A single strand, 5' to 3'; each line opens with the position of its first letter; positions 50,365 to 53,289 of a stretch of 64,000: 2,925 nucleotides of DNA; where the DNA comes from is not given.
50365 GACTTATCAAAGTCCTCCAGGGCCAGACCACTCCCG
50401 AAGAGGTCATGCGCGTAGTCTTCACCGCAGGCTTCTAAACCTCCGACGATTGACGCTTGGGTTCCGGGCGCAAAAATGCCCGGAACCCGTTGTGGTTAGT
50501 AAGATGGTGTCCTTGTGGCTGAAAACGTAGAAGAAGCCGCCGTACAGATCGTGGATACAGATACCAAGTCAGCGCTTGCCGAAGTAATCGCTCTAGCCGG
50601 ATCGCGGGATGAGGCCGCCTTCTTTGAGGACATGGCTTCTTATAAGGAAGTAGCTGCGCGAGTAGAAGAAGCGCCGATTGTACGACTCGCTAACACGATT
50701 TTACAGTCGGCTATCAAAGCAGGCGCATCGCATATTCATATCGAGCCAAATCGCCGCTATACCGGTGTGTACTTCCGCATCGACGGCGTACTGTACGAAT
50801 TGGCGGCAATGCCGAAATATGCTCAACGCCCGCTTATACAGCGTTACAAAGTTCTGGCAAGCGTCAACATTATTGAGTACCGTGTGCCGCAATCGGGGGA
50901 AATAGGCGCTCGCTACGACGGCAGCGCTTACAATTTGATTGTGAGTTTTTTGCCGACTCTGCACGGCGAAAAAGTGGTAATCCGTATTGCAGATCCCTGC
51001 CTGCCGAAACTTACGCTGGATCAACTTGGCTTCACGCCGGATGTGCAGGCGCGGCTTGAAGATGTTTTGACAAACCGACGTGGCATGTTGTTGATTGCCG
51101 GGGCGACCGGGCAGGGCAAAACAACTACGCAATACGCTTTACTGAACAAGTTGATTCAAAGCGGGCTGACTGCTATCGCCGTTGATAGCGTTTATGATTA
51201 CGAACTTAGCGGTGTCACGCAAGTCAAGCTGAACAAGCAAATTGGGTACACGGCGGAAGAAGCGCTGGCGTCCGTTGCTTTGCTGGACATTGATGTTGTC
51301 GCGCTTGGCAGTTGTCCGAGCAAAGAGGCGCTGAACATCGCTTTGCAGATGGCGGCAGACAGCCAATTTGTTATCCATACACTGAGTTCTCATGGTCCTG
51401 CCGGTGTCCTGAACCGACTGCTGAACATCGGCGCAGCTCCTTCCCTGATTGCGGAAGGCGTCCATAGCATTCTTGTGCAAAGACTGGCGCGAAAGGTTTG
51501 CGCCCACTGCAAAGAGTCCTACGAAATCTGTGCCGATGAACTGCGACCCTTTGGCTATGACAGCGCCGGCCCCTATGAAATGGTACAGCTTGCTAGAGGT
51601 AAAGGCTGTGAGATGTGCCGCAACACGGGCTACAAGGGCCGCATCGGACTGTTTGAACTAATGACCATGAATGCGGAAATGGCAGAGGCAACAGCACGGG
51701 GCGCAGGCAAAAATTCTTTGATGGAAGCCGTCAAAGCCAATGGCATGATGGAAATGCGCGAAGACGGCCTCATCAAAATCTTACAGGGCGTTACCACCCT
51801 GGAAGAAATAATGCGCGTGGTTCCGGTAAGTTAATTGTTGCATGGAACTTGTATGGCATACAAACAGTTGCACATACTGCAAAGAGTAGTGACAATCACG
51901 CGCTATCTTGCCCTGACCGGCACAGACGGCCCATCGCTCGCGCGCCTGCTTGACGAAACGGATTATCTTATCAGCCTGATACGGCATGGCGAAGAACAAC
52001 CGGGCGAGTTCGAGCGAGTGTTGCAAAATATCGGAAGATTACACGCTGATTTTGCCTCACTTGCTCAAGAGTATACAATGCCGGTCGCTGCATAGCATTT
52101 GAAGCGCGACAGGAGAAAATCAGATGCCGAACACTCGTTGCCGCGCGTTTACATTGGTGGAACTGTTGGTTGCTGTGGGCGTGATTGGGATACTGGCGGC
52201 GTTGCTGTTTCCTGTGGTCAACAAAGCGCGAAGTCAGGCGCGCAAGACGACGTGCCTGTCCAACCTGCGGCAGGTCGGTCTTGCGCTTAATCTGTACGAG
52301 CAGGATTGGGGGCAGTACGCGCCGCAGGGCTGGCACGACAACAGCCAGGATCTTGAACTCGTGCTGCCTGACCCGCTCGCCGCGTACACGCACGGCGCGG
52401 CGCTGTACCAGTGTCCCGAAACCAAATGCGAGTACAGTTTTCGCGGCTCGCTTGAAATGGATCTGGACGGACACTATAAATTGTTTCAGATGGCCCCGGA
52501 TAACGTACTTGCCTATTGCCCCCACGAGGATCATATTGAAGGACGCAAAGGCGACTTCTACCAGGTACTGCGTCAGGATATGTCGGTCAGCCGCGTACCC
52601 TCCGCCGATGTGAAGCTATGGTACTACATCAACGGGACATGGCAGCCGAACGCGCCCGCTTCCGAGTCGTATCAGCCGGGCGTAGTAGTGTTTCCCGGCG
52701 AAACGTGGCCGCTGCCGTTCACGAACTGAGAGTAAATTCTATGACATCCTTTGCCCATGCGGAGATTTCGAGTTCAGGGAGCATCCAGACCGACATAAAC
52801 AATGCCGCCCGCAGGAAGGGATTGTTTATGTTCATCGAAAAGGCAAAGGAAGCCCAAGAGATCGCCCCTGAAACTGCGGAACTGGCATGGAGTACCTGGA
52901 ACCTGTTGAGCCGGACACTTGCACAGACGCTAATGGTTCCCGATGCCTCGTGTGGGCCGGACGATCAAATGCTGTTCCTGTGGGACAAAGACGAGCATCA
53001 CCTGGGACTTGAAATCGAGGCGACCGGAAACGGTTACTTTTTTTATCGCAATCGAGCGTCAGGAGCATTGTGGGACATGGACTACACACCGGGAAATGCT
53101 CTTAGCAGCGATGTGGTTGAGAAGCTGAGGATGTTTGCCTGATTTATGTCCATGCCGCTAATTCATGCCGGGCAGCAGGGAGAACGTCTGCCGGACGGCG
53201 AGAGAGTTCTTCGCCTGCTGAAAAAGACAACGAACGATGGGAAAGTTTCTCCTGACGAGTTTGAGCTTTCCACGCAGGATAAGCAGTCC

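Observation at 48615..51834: Active PilB is followed by a catalytically dead, N-terminally truncated paralog that keeps its zinc-binding and P-loop scaffold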

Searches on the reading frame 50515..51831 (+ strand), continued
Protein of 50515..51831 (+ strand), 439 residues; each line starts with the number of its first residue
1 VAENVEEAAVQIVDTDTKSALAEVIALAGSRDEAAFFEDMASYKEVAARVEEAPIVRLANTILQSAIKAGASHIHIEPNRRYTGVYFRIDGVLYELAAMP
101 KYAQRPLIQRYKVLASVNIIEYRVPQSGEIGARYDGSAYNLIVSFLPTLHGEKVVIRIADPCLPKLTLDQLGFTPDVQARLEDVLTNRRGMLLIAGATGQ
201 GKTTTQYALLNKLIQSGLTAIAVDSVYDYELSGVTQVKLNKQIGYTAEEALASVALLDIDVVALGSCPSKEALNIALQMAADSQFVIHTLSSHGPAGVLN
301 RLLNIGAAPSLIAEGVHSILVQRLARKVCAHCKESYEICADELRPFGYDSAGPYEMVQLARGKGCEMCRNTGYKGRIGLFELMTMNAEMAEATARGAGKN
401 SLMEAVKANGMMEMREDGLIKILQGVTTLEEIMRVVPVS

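Call 71: search_protein_representatives(alignment_id=A2)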
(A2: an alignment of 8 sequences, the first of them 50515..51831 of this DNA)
Query: 8 sequences, 436 profile positions. Proteins with E-value up to 0.001 (for the whole library): 50063; up to 1e-10: 31244; up to 1e-30: 13307. The best 150 are listed.
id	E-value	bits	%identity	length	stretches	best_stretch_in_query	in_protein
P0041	1.6e-216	735.4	-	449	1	3-436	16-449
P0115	9.3e-205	696.6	-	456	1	1-435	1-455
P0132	1.0e-162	558.1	-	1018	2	35-433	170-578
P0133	4.5e-154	529.6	-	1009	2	55-431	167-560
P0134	1.4e-151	521.4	-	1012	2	37-432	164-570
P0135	4.8e-151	519.7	-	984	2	41-431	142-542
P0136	1.3e-150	518.2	-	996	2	40-432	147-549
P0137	2.1e-149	514.2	-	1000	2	43-431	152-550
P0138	4.0e-149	513.3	-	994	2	43-432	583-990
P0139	9.3e-148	508.8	-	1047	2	51-434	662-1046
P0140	9.4e-145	498.9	-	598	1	19-433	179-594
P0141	1.4e-141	488.5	-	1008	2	51-432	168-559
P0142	1.4e-141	488.4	-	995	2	37-434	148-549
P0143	5.8e-140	483.1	-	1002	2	59-431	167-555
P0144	1.6e-138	478.4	-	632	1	19-433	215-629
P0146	7.5e-137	472.9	-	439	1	11-430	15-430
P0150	1.4e-126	439.1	-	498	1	10-433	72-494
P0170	3.2e-106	371.9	-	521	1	39-433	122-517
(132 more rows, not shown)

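Call 76: find_homologous_proteins(query=A4, max_evalue=1e-30)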
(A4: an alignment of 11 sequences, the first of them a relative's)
Query A4 (11 sequences) (439 aa, profile of the alignment): 7938 proteins with E <= 1e-30 among 8000 candidates; the best 120 are listed.
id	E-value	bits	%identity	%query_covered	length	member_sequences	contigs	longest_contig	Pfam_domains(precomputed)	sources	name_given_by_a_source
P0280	2.2e-200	684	-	-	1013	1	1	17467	PF13173.13,PF16796.12,PF00437.27,PF13604.13,PF13555.13,PF00004.36,PF13401.13,PF04851.22,PF13191.13,PF05157.21,PF02492.26,PF00005.34,PF12775.14,PF25199.2,PF20720.4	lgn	-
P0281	4.2e-199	680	-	-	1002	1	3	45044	PF13173.13,PF16796.12,PF00437.27,PF13604.13,PF13555.13,PF00004.36,PF13401.13,PF01637.25,PF03215.22,PF04851.22,PF13191.13,PF02492.26,PF00005.34,PF12775.14,PF25199.2,PF20720.4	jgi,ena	-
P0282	6.1e-199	680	-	-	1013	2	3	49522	PF13173.13,PF16796.12,PF00437.27,PF13604.13,PF13245.13,PF13555.13,PF00004.36,PF13401.13,PF01637.25,PF04851.22,PF02492.26,PF01935.24,PF00005.34,PF12775.14,PF13476.13,PF25199.2,PF20720.4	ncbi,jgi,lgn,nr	ncbi:MAG: GspE/PulE family protein [Patescibacteria group bacterium]|jgi:type IV pilus assembly prot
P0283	3.2e-197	674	-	-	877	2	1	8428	PF13173.13,PF00437.27,PF13604.13,PF13555.13,PF00004.36,PF13401.13,PF01637.25,PF03215.22,PF04851.22,PF02492.26,PF01935.24,PF00005.34,PF12775.14,PF25199.2,PF20720.4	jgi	jgi:type II secretory ATPase GspE/PulE/Tfp pilus assembly ATPase PilB-like protein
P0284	3.4e-197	674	-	-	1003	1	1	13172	PF13173.13,PF03266.22,PF00437.27,PF13604.13,PF13555.13,PF00004.36,PF13401.13,PF01637.25,PF03215.22,PF04851.22,PF02492.26,PF00005.34,PF12775.14,PF25199.2,PF20720.4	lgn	-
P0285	3.4e-197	674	59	98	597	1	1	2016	PF05157.21,PF00437.27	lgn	-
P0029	2.8e-196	671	61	95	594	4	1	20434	PF05157.21,PF00437.27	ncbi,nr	ncbi:MAG TPA: ATPase, T2SS/T4P/T4SS family [Chthonomonadaceae bacterium]|nr:ATPase, T2SS/T4P/T4SS fa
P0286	4.0e-196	670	-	-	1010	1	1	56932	PF13173.13,PF00437.27,PF13555.13,PF00004.36,PF13401.13,PF04851.22,PF13191.13,PF05157.21,PF00005.34,PF12775.14,PF25199.2,PF20720.4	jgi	jgi:type IV pilus assembly protein PilB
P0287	5.0e-196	670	-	-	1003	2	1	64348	PF13173.13,PF16796.12,PF00437.27,PF13604.13,PF13555.13,PF00004.36,PF13401.13,PF01637.25,PF04851.22,PF02492.26,PF01935.24,PF00005.34,PF12775.14,PF25199.2,PF20720.4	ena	-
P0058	7.7e-196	669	60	94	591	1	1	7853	PF05157.21,PF00437.27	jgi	jgi:type IV pilus assembly protein PilB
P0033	8.7e-196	669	62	97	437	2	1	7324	PF00437.27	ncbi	-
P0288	9.4e-196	669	-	-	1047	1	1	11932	PF13173.13,PF00437.27,PF13555.13,PF13401.13,PF07728.21,PF13191.13,PF05157.21,PF02492.26,PF00005.34,PF12775.14,PF25199.2,PF20720.4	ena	-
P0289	1.8e-195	668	-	-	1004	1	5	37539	PF13173.13,PF03266.22,PF16796.12,PF00437.27,PF13604.13,PF13245.13,PF13555.13,PF00004.36,PF13401.13,PF01637.25,PF04851.22,PF13191.13,PF02492.26,PF00005.34,PF12775.14,PF25199.2,PF20720.4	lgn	-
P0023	2.8e-195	668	58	97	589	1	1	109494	PF05157.21,PF00437.27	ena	-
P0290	3.9e-195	667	-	-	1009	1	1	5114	PF13173.13,PF05157.21,PF00437.27,PF12775.14,PF13555.13,PF13401.13,PF25199.2,PF20720.4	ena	-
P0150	4.9e-194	664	44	97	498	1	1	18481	PF00437.27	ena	-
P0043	1.0e-193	662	57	96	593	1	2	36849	PF05157.21,PF00437.27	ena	-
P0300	1.2e-192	659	49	96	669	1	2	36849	PF05157.21,PF00437.27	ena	-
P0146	1.7e-189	649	100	100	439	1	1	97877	PF00437.27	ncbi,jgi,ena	jgi:type IV pilus assembly protein PilB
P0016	3.3e-188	644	56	95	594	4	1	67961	PF05157.21,PF00437.27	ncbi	-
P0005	4.6e-188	644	54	97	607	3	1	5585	PF05157.21,PF00437.27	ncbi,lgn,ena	-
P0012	1.0e-187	643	53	97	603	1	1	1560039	PF05157.21,PF00437.27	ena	-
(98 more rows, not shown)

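Call 77: find_encoding_contigs(protein=P0146, flank=10000, max_places=1)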
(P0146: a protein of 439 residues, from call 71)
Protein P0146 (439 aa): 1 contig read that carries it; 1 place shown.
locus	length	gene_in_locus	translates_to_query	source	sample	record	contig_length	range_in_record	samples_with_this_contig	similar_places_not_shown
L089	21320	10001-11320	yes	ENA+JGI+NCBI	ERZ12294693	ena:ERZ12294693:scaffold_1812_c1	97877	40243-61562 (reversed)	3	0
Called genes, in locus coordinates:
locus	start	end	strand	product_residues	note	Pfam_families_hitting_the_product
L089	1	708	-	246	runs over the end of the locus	PF14520:HHH_5, PF00633:HHH (faint)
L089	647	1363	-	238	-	PF05235:CHAD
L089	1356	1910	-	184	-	PF05235:CHAD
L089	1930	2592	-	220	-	PF02254:TrkA_N, PF02080:TrkA_C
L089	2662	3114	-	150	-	PF02254:TrkA_N, PF02558:ApbA (weak)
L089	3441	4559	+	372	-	PF06779:MFS_4 (weak), PF07690:MFS_1, PF00083:Sugar_tr (weak), PF07690:MFS_1 (weak)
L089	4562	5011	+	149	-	PF03652:RuvX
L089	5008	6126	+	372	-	PF02618:YceG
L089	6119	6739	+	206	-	PF09419:PGP_phosphatase, PF00702:Hydrolase, PF13419:HAD_2 (faint), PF13242:Hydrolase_like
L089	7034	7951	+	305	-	PF08501:Shikimate_dh_N, PF01488:Shikimate_DH, PF03435:Sacchrp_dh_NADP (weak), PF18317:SDH_C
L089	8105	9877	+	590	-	PF05157:MshEN, PF00437:T2SSE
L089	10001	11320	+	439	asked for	PF00437:T2SSE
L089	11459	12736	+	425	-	PF00437:T2SSE, PF13401:AAA_22 (faint)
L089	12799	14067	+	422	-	PF28597:T2SSF_N, PF00482:T2SSF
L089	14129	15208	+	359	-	PF06750:A24_N_bact, PF01478:Peptidase_A24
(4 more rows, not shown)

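Call 78: find_encoding_contigs(protein=P0150, flank=10000, max_places=1)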
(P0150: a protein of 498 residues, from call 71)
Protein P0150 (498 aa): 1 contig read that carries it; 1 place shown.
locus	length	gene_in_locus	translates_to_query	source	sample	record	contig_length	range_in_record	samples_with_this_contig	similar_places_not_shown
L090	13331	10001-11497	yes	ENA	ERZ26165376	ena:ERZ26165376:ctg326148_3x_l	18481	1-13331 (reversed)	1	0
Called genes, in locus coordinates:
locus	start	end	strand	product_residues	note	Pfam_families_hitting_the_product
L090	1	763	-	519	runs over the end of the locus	PF02056:Glyco_hydro_4, PF11975:Glyco_hydro_4C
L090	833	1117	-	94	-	-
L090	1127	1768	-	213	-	-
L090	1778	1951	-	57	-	PF24718:HTH_73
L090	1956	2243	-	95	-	-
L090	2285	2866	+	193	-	-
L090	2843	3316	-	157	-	PF08869:XisI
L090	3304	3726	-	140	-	PF08814:XisH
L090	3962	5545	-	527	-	-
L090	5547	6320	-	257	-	PF12679:ABC2_membrane_2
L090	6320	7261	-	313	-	PF00005:ABC_tran, PF13304:AAA_21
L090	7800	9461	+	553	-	PF08486:SpoIID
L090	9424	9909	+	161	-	PF00717:Peptidase_S24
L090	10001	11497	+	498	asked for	PF00437:T2SSE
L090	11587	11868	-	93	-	PF00578:AhpC-TSA (weak), PF08534:Redoxin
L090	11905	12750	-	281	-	PF09865:DUF2092 (faint)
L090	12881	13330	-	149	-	?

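Call 80: find_related_loci(query=P0300, collection=metagenome_contigs, flank=8000)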
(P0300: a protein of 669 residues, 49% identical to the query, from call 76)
Query P0300 (669 aa) in metagenome_contigs; peptide patterns used: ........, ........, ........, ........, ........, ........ (x = any residue, [..] = any of these).
52 stretches matched a pattern, but none encodes a relative of the query by tblastn (E <= 1e-3).

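Call 81: search_protein_families(library=pfam, proteins=[P0139, P0132, P0146, P0300, P0170], max_evalue=0.0001)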
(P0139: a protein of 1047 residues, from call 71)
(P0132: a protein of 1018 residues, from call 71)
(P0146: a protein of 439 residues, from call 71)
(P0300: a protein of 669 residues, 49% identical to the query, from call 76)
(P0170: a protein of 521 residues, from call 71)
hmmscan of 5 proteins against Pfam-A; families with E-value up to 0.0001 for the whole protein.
P0139 (1047 aa): 8 families
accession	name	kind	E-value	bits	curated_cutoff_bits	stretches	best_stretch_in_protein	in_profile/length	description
PF00437.27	T2SSE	-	3.3e-236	783.3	24.9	2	661-1042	6-370/370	Type II/IV secretion system protein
PF00482.28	T2SSF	-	5.4e-22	78.5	25.2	2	118-203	2-88/125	Type II secretion system (T2SS), protein F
PF13401.12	AAA_22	-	3.1e-06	28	27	0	798-840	6-48/130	AAA domain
PF25199.1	nSTAND_NTPase5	-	1.3e-05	25.5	34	0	361-389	38-66/145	Novel STAND NTPase 5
PF20720.3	nSTAND3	-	1.6e-05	25.1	27.2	0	363-394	16-48/155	Novel STAND NTPase 3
PF13191.12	AAA_16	-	2e-05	25.6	32.6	0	354-396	10-60/167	AAA ATPase domain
PF13173.12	AAA_14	-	5.1e-05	23.7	27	0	799-837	4-43/129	AAA domain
PF02492.25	cobW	-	7e-05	22.9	20.7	0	800-824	3-27/180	CobW/HypB/UreG, nucleotide-binding domain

P0132 (1018 aa): 18 families
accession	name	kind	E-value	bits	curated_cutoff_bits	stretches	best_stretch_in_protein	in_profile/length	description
PF00437.27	T2SSE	-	8.9e-240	795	24.9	2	183-575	4-370/370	Type II/IV secretion system protein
PF25199.1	nSTAND_NTPase5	-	1.2e-09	38.6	34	0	314-381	34-103/145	Novel STAND NTPase 5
PF13401.12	AAA_22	-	1.4e-08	35.6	27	0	320-356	4-42/130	AAA domain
PF05157.20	MshEN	-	2.6e-08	34.2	23.1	1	62-146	1-83/90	MshEN domain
PF13173.12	AAA_14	-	2.8e-08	34.3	27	0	323-411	4-83/129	AAA domain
PF20720.3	nSTAND3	-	2.4e-07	31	27.2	0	752-800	8-55/155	Novel STAND NTPase 3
PF04851.21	ResIII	-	3.1e-07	30.9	22.5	0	751-798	12-61/164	Type III restriction enzyme, res subunit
PF00005.33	ABC_tran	-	3.7e-07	31.3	25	0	764-819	13-64/137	ABC transporter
PF13555.12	AAA_29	-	8.3e-07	29.1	27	0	760-786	20-46/61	P-loop containing region of AAA domain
PF12775.13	AAA_7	-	1.6e-06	28.2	25.8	0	751-796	22-67/181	P-loop containing dynein motor region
PF01637.24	ATPase_2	-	2e-06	28.2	33.2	0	747-803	4-61/225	ATPase domain predominantly from Archaea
PF00004.35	AAA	-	3.4e-06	28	21.2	0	766-840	2-66/131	ATPase family associated with various cellular activities (AAA)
PF13191.12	AAA_16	-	4.6e-06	27.7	32.6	0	749-830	7-81/167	AAA ATPase domain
PF13604.12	AAA_30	-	9.3e-06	25.9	27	0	755-789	11-45/191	AAA domain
PF01580.24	FtsK_SpoIIIE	-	1.1e-05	25.4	24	0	302-345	21-63/221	FtsK/SpoIIIE family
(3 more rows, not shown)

P0146 (439 aa): 2 families
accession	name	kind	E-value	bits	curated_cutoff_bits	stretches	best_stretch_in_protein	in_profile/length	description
PF00437.27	T2SSE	-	1.7e-103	346.6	24.9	1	51-430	6-370/370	Type II/IV secretion system protein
PF13191.12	AAA_16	-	6.6e-05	23.9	32.6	0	174-236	9-75/167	AAA ATPase domain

P0300 (669 aa): 2 families
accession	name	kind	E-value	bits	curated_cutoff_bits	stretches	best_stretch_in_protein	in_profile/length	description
PF00437.27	T2SSE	-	1.9e-74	251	24.9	1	283-665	4-370/370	Type II/IV secretion system protein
PF05157.20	MshEN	-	4.1e-18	65.6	23.1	1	141-226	1-87/90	MshEN domain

P0170 (521 aa): 2 families
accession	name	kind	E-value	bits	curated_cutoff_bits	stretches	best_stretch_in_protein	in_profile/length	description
PF00437.27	T2SSE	-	3.9e-96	322.4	24.9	1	131-514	4-370/370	Type II/IV secretion system protein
PF12728.13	HTH_17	-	2.5e-08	34.5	27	1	26-73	1-48/51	Helix-turn-helix domain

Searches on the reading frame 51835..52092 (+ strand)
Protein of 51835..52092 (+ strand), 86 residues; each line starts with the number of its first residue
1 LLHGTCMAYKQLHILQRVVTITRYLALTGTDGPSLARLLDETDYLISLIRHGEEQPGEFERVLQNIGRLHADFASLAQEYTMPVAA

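Call 4: search_protein_families(library=pfam, proteins=[window:51835-52092:+], max_evalue=0.01)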
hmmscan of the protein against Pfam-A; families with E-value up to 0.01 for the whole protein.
window:51835-52092:+ (86 aa): 0 families

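Call 53: search_protein_families(library=ncbifam, proteins=[window:51835-52092:+], max_evalue=0.001)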
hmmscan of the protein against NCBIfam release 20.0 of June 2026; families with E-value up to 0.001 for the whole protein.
window:51835-52092:+ (86 aa): 0 families

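Call 67: search_protein_families(library=padloc, proteins=[window:51835-52092:+], max_evalue=0.01)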
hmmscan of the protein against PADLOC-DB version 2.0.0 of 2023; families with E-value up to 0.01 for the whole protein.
window:51835-52092:+ (86 aa): 0 families

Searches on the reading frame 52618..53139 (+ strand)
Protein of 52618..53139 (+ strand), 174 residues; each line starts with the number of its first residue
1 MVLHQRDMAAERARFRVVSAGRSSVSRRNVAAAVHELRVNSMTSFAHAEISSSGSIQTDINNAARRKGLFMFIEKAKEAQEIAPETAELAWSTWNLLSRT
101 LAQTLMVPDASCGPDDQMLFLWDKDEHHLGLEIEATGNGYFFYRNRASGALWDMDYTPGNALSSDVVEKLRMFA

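Call 4: search_protein_families(library=pfam, proteins=[window:52618-53139:+], max_evalue=0.01)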
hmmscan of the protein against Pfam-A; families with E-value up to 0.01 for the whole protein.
window:52618-53139:+ (174 aa): 1 family
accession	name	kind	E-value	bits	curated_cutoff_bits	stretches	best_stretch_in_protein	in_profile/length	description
PF18481.7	DUF5616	-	0.0062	17.3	27.6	1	6-79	38-109/140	Domain of unknown function (DUF5616)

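Call 53: search_protein_families(library=ncbifam, proteins=[window:52618-53139:+], max_evalue=0.001)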
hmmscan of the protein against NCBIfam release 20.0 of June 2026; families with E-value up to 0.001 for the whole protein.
window:52618-53139:+ (174 aa): 0 families
